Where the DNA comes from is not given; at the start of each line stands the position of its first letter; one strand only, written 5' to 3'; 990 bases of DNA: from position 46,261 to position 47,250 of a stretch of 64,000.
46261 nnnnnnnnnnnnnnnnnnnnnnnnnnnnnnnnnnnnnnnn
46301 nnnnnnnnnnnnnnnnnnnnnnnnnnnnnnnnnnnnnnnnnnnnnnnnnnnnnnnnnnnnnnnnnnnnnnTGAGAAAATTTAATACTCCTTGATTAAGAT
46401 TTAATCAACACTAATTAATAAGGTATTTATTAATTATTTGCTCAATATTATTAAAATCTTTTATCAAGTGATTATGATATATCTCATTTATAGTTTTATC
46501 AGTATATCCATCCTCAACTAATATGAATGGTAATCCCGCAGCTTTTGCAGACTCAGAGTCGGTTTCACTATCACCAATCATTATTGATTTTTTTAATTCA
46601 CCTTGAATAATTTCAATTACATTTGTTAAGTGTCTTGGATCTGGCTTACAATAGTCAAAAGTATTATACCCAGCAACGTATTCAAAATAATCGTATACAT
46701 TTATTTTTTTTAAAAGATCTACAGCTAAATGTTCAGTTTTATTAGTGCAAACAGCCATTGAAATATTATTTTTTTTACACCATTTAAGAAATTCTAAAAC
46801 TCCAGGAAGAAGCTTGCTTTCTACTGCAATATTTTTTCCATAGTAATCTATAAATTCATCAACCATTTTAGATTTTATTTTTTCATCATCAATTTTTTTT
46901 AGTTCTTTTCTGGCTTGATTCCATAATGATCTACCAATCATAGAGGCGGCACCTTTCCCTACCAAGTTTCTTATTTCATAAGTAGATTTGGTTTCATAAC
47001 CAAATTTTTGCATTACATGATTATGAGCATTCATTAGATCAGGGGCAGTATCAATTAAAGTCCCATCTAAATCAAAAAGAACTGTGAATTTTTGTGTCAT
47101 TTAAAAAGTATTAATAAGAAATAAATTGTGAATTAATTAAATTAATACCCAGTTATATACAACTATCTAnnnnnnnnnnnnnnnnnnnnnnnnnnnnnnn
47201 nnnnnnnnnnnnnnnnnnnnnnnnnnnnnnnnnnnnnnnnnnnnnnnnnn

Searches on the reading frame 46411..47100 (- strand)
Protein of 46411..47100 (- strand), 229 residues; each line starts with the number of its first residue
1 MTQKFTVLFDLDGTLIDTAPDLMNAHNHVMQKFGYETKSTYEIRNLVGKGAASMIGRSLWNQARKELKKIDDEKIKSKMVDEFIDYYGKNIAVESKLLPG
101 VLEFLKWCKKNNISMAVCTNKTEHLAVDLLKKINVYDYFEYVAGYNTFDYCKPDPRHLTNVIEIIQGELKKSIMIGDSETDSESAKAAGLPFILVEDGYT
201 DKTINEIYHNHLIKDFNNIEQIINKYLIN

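Call 71: find_encoding_contigs(protein=window:46411-47100:-, flank=10000, max_places=1)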
Protein window:46411-47100:- (229 aa): 2 contigs read that carry it; 1 place shown.
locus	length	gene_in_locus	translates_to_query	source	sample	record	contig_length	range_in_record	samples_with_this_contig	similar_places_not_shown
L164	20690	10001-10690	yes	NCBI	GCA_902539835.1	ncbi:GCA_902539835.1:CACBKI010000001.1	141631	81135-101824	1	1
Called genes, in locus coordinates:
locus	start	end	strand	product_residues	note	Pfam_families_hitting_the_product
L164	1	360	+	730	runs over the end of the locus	PF18072:FGAR-AT_linker, PF00586:AIRS, PF02769:AIRS_C, PF00586:AIRS, PF02769:AIRS_C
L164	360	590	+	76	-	PF01722:BolA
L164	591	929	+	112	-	PF00462:Glutaredoxin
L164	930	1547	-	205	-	PF00163:Ribosomal_S4, PF01479:S4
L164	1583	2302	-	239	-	PF00588:SpoU_methylase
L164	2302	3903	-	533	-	PF00682:HMGL-like, PF22617:HCS_D2, PF08502:LeuA_dimer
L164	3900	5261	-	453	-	PF00133:tRNA-synt_1 (faint), PF01406:tRNA-synt_1e, PF09334:tRNA-synt_1g (faint)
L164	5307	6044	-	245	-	PF02540:NAD_synthase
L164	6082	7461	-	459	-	PF01474:DAHP_synth_2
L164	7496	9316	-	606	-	PF13522:GATase_6, PF13537:GATase_7, PF01380:SIS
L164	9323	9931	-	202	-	PF25084:LbH_EIF2B (faint), PF00132:Hexapep, PF14602:Hexapep_2 (faint), PF25087:GMPPB_C, PF00132:Hexapep (weak)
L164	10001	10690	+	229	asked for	PF00702:Hydrolase, PF03031:NIF (faint), PF12689:Acid_PPase (faint), PF12710:HAD, PF13344:Hydrolase_6 (faint), PF13419:HAD_2, PF13242:Hydrolase_like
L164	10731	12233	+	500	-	PF03972:MmgE_PrpD_N, PF19305:MmgE_PrpD_C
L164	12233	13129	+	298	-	PF13714:PEP_mutase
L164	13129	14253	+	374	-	PF00285:Citrate_synt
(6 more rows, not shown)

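Call 72: search_protein_families(library=ncbifam, proteins=[window:46411-47100:-], max_evalue=0.000001)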
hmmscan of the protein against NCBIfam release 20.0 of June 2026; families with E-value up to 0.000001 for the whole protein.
window:46411-47100:- (229 aa): 30 families (the best 25 are shown)
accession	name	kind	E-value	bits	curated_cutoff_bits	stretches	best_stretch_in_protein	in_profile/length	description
NF009695.0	PRK13222.1-2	equivalog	5.6e-49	166.7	225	1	4-224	6-223/226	phosphoglycolate phosphatase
TIGR01449.2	PGP_bact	equivalog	1.6e-40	138.9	180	1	7-220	1-210/213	phosphoglycolate phosphatase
NF009698.0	PRK13223.1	equivalog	7e-36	123.8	466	1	7-214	16-220/272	phosphoglycolate phosphatase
NF009697.0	PRK13222.1-4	equivalog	8.8e-28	97.2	327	1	6-224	9-223/232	phosphoglycolate phosphatase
NF009700.0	PRK13226.1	equivalog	9.7e-24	84.3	342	1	6-201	14-200/229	phosphoglycolate phosphatase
NF009696.0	PRK13222.1-3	equivalog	8e-23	81.3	359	1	6-202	5-193/223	N-acetylmuramic acid 6-phosphate phosphatase MupP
NF009804.0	PRK13288.1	equivalog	1.1e-22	80.6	218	1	6-224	5-211/215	pyrophosphatase PpaX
NF008087.0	PRK10826.1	equivalog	1.8e-21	76.8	191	1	6-202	9-198/222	hexitol phosphatase HxpB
NF009694.0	PRK13222.1-1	equivalog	1.5e-20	73.6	415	1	6-202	9-217/252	phosphoglycolate phosphatase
TIGR02009.1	PGMB-YQAB-SF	subfamily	1.9e-20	73.8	153.35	1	7-192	4-183/186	beta-phosphoglucomutase family hydrolase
TIGR02253.1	CTE7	subfamily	3.8e-18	66.1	169.75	1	7-209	5-208/221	TIGR02253 family HAD-type hydrolase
TIGR01990.1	bPGM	equivalog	6.4e-16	58.9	189.4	1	7-191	4-182/187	beta-phosphoglucomutase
TIGR02252.1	DREG-2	subfamily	3e-14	53.3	155.2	1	7-190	3-199/203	HAD hydrolase, REG-2-like, family IA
TIGR02254.1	YjjG_YfnB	equivalog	1.1e-13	51.2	159.9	1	6-222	3-222/223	YjjG family noncanonical pyrimidine nucleotidase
NF008000.0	PRK10725.1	equivalog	8.4e-13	48.9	215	1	6-194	7-184/188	fructose-1-phosphate/6-phosphogluconate phosphatase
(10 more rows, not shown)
